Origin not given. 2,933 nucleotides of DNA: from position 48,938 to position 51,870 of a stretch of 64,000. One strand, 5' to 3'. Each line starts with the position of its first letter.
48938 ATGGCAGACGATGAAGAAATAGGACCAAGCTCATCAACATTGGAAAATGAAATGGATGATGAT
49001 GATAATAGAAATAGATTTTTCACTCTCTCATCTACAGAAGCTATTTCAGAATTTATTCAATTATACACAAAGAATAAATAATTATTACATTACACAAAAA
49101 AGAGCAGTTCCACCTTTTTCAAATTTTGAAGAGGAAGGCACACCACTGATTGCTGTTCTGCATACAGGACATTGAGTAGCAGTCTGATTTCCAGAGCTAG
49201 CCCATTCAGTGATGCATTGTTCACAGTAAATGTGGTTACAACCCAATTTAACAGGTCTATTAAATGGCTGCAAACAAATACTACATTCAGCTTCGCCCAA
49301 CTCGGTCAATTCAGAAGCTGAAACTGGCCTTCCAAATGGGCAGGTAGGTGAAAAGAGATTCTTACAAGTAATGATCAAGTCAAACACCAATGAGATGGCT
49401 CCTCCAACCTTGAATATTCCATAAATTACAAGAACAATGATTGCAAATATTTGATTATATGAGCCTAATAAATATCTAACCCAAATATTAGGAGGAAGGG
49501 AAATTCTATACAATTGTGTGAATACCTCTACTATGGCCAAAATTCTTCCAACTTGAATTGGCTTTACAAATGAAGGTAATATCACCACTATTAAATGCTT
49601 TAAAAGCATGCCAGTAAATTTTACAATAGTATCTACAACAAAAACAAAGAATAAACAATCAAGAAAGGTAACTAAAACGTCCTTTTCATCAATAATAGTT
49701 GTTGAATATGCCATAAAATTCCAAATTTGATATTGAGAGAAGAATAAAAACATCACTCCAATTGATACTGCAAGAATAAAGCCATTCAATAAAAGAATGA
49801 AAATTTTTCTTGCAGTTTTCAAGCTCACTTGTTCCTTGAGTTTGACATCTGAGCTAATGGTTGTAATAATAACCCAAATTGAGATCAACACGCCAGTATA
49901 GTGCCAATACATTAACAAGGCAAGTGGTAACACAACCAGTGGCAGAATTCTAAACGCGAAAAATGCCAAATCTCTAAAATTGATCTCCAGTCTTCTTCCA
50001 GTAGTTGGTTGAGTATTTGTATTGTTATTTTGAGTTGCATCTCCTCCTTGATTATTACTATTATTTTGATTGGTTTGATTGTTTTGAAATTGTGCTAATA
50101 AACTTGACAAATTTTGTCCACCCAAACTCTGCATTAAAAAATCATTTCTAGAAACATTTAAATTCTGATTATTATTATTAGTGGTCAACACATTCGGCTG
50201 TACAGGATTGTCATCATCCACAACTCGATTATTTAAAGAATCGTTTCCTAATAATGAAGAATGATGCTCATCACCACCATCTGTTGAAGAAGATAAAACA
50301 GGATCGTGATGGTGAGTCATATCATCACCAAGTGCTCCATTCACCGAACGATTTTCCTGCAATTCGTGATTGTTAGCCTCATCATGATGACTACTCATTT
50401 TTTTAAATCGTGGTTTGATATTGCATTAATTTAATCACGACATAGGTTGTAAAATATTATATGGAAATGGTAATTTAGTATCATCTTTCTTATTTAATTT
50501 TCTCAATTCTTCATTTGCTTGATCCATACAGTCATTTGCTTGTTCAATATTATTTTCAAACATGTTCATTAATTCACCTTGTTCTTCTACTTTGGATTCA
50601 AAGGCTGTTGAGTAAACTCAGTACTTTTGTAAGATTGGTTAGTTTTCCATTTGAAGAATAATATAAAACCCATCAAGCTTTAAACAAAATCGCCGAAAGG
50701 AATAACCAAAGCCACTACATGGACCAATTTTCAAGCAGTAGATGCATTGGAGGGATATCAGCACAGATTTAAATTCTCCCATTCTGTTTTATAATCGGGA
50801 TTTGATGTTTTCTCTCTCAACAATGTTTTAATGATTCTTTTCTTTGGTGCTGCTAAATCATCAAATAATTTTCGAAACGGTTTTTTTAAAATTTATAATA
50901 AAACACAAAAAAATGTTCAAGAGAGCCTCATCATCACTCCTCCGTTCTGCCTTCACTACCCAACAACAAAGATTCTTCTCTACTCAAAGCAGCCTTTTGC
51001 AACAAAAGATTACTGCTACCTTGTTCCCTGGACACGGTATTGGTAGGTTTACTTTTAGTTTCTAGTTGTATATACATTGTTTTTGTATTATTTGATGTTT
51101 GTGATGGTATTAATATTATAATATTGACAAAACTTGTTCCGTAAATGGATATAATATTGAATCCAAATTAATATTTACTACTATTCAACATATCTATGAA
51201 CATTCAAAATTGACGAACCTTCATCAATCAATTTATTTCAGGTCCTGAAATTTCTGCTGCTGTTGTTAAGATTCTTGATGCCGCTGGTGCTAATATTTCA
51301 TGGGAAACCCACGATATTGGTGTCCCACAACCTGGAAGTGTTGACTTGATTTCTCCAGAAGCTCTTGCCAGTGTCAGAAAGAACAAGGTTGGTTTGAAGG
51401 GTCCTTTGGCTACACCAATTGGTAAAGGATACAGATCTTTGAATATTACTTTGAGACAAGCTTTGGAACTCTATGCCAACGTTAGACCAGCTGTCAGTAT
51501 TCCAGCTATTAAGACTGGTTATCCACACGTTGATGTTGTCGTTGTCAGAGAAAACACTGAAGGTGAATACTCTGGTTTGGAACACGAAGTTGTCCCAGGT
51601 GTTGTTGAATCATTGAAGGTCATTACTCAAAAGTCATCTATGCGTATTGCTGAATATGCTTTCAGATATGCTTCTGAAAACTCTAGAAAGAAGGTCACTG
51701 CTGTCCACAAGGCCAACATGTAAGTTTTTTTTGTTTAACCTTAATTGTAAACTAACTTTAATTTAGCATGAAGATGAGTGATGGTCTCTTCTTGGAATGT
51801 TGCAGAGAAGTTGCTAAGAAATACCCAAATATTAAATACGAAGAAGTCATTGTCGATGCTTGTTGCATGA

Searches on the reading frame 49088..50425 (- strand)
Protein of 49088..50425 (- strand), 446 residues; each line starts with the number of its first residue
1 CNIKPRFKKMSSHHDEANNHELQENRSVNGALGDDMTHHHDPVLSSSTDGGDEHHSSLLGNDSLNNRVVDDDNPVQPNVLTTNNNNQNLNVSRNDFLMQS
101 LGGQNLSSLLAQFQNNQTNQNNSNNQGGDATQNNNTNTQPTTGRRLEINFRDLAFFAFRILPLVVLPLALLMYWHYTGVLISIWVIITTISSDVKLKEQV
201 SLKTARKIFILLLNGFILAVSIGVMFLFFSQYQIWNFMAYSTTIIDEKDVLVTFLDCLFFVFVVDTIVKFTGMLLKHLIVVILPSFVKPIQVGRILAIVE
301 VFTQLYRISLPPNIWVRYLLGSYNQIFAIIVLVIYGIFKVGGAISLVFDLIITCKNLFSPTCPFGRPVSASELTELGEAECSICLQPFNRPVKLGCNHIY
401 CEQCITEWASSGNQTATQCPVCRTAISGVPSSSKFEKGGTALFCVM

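Call 32: search_protein_families(library=pfam, proteins=[window:49088-50425:-], max_evalue=0.0001)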
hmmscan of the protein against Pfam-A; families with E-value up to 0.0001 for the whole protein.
window:49088-50425:- (446 aa): 9 families
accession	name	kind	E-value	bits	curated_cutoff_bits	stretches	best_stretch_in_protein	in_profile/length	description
PF13445.12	zf-RING_UBOX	-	2.3e-10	40.7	25.2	1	381-420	1-39/39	RING-type zinc-finger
PF13639.12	zf-RING_2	-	1.1e-09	38.8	27.3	1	380-423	2-44/44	Ring finger domain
PF00097.31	zf-C3HC4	-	1e-08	35.3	21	1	381-422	1-40/40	Zinc finger, C3HC4 type (RING finger)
PF13920.12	zf-C3HC4_3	-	2.3e-08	34.1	27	1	379-428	3-48/49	Zinc finger, C3HC4 type (RING finger)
PF15227.12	zf-C3HC4_4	-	7.2e-08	32.9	30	1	381-422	1-42/42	zinc finger of C3HC4-type, RING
PF14634.12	zf-RING_5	-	1.4e-06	28.6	27.9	1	380-424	1-43/43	zinc-RING finger domain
PF11789.14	zf-Nse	-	3.6e-05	24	27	1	378-422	11-56/57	Zinc-finger of the MIZ type in Nse subunit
PF13923.12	zf-C3HC4_2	-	4.6e-05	23.6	27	1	380-422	1-40/40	Zinc finger, C3HC4 type (RING finger)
PF24921.1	RING_XB3-XBAT31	-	6.9e-05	23.3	50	1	381-427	2-56/57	E3 ubiquitin-protein ligase XB3/XBAT31 RING finger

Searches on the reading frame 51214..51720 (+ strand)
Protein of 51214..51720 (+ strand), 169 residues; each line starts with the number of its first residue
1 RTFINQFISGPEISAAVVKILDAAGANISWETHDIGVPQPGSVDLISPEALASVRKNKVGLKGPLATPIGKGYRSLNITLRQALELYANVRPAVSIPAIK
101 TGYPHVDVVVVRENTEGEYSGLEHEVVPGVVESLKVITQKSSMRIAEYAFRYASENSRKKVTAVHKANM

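Call 32: search_protein_families(library=pfam, proteins=[window:51214-51720:+], max_evalue=0.0001)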
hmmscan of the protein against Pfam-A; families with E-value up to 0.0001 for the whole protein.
window:51214-51720:+ (169 aa): 1 family
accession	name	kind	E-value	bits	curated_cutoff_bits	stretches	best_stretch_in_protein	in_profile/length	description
PF00180.25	Iso_dh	-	8.8e-35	121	27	1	9-168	10-189/348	Isocitrate/isopropylmalate dehydrogenase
